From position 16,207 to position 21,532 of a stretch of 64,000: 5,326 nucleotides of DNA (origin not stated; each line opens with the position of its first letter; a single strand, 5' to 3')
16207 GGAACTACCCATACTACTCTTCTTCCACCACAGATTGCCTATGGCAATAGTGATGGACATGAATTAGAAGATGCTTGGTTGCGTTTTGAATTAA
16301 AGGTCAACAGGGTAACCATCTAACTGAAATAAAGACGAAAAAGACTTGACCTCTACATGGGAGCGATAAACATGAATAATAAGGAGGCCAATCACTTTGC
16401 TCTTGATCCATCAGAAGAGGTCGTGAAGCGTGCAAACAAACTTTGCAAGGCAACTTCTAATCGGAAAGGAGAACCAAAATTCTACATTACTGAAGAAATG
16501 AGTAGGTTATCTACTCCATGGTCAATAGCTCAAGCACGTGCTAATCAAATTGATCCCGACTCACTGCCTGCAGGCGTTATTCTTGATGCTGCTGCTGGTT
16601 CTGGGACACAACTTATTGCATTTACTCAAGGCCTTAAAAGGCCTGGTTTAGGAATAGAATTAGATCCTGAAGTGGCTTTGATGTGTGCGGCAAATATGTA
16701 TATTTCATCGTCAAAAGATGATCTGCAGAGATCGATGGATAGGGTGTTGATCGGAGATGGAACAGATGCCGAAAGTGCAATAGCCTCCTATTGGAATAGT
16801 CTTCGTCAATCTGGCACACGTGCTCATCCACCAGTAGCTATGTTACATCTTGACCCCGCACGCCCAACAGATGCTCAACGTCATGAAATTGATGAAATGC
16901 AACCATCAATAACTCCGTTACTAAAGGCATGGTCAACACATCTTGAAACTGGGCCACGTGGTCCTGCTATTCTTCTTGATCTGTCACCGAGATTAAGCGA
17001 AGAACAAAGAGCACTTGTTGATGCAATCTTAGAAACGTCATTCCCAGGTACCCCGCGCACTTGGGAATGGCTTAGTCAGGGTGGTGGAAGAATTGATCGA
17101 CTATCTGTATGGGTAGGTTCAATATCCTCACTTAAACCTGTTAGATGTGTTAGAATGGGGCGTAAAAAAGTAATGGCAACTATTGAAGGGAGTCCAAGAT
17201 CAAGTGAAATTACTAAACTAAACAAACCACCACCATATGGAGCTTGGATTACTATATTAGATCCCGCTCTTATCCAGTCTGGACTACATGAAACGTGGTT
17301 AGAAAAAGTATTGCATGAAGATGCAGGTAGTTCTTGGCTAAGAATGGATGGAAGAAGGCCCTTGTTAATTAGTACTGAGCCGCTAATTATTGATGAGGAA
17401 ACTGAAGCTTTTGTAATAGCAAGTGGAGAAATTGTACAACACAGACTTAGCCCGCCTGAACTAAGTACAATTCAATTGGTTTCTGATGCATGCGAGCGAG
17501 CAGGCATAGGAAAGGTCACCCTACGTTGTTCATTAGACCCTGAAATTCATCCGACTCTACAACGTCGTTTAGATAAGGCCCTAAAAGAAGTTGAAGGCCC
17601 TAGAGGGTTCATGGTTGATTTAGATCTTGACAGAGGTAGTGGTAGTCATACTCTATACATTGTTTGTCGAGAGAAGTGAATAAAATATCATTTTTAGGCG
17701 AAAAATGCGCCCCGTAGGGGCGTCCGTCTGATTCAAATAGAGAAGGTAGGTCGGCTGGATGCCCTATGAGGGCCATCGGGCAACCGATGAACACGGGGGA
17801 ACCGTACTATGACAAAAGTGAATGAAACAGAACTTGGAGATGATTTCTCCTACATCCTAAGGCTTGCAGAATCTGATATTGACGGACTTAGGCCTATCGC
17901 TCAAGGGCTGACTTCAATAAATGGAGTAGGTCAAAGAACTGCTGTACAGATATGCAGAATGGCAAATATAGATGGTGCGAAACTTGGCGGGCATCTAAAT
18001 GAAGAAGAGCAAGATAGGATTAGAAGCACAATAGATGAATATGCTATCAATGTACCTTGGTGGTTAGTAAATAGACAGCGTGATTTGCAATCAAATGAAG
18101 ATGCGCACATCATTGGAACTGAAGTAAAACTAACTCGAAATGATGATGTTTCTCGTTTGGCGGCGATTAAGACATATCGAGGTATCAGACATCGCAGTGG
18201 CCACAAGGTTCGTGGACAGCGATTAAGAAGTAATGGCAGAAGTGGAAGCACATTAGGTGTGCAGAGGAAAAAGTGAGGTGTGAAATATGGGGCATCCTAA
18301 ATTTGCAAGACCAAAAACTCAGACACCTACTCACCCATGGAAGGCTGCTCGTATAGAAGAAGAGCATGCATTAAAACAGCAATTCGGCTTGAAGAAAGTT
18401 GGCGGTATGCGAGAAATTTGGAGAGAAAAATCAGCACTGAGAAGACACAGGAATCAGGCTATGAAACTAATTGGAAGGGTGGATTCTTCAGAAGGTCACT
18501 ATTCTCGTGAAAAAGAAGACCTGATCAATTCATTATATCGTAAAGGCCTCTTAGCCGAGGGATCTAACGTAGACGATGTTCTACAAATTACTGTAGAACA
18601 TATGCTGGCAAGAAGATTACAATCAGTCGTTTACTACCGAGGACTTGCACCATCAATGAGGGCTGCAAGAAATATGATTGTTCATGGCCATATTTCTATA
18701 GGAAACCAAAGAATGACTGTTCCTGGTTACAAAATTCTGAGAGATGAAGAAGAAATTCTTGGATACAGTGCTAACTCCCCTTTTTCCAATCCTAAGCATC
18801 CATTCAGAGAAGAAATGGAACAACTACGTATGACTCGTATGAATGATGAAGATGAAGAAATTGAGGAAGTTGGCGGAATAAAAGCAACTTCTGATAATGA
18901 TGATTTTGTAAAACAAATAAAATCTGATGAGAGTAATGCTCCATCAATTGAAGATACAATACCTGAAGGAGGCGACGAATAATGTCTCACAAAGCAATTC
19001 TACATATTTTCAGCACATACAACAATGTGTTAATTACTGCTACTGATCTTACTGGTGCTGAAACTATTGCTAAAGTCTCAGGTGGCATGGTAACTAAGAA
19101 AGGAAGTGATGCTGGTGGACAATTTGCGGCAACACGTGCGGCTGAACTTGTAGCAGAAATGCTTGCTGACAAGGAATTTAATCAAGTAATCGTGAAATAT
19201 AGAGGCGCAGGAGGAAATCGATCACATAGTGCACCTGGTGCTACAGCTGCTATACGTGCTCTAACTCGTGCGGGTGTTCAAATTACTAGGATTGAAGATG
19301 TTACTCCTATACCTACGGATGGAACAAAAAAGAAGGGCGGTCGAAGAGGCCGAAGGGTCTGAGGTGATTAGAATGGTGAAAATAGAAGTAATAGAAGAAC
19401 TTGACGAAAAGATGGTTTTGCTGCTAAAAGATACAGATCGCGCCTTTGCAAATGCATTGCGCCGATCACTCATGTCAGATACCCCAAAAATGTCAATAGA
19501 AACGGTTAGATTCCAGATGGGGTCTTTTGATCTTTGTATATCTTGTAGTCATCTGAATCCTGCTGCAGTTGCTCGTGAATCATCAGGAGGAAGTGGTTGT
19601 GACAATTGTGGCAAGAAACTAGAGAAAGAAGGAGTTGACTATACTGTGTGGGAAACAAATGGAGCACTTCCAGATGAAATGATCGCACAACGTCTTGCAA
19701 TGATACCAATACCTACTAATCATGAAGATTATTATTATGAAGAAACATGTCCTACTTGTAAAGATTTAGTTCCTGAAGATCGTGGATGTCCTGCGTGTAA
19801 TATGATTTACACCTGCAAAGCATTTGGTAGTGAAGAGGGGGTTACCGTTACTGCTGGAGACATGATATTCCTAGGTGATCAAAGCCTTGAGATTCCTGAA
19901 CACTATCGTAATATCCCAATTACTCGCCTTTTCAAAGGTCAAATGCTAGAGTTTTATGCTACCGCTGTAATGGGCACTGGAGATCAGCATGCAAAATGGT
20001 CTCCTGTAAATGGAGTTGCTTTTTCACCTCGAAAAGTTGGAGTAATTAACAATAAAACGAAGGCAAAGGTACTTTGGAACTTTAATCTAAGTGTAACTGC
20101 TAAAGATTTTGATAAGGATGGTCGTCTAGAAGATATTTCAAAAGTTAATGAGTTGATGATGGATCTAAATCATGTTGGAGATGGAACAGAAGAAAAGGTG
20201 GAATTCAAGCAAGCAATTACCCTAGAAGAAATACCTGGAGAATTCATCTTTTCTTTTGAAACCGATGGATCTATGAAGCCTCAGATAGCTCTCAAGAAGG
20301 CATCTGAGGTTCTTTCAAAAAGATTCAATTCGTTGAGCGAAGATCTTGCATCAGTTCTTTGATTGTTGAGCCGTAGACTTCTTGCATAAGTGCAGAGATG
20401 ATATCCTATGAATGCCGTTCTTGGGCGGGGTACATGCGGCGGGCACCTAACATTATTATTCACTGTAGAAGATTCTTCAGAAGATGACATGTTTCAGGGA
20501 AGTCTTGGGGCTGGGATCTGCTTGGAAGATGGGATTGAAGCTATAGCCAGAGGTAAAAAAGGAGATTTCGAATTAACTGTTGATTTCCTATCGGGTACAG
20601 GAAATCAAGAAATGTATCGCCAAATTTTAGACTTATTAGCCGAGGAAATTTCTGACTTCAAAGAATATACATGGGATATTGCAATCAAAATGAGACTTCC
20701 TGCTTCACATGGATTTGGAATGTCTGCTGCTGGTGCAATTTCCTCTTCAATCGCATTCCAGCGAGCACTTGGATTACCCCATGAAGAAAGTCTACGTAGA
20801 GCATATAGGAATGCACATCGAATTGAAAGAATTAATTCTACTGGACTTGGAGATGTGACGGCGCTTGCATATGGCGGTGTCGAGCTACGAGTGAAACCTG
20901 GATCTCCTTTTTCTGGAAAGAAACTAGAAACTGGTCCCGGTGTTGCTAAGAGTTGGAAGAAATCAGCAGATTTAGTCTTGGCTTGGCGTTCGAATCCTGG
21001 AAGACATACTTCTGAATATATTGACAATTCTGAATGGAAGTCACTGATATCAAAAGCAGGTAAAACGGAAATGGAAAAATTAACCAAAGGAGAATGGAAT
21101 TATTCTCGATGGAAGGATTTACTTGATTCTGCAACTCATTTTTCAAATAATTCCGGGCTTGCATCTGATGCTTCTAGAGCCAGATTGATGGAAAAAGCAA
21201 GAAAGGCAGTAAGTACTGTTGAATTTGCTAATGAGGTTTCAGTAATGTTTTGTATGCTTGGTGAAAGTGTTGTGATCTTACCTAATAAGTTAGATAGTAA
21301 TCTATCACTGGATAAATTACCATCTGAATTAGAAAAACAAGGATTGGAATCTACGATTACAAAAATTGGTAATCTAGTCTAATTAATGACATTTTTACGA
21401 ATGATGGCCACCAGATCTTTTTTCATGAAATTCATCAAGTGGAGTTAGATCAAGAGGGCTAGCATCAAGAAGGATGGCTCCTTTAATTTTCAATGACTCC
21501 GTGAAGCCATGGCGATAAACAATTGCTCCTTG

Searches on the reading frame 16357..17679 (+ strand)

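Call 31: search_protein_families(library=ncbifam, proteins=[window:16357-17679:+], max_evalue=0.00001)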
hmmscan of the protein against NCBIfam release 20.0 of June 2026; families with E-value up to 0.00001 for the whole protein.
window:16357-17679:+ (440 aa): 0 families

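Call 68: search_protein_families(library=padloc, proteins=[window:16357-17679:+], max_evalue=0.01)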
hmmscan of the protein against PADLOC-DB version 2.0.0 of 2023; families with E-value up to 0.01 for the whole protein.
window:16357-17679:+ (440 aa): 2 families
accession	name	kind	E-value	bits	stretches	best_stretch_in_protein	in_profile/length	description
PDLC03351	MTase_II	-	0.0017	15.6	1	75-132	150-201/348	Type II methyltransferase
PDLC03380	MTase_II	-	0.0038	14.5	1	31-114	17-98/393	Type II methyltransferase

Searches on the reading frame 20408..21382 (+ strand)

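Call 31: search_protein_families(library=ncbifam, proteins=[window:20408-21382:+], max_evalue=0.00001)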
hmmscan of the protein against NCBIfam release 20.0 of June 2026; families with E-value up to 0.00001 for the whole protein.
window:20408-21382:+ (324 aa): 2 families
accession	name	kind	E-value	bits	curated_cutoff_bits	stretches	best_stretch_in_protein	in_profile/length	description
NF040725.1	panto_kin_Meth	equivalog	2.3e-21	76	380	1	10-166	10-161/286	pantoate kinase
NF041122.1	panto_kin_Thplsm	equivalog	4.2e-19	68.9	500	1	12-289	8-259/298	pantoate kinase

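Call 68: search_protein_families(library=padloc, proteins=[window:20408-21382:+], max_evalue=0.01)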
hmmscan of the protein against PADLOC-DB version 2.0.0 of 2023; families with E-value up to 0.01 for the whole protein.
window:20408-21382:+ (324 aa): 0 families
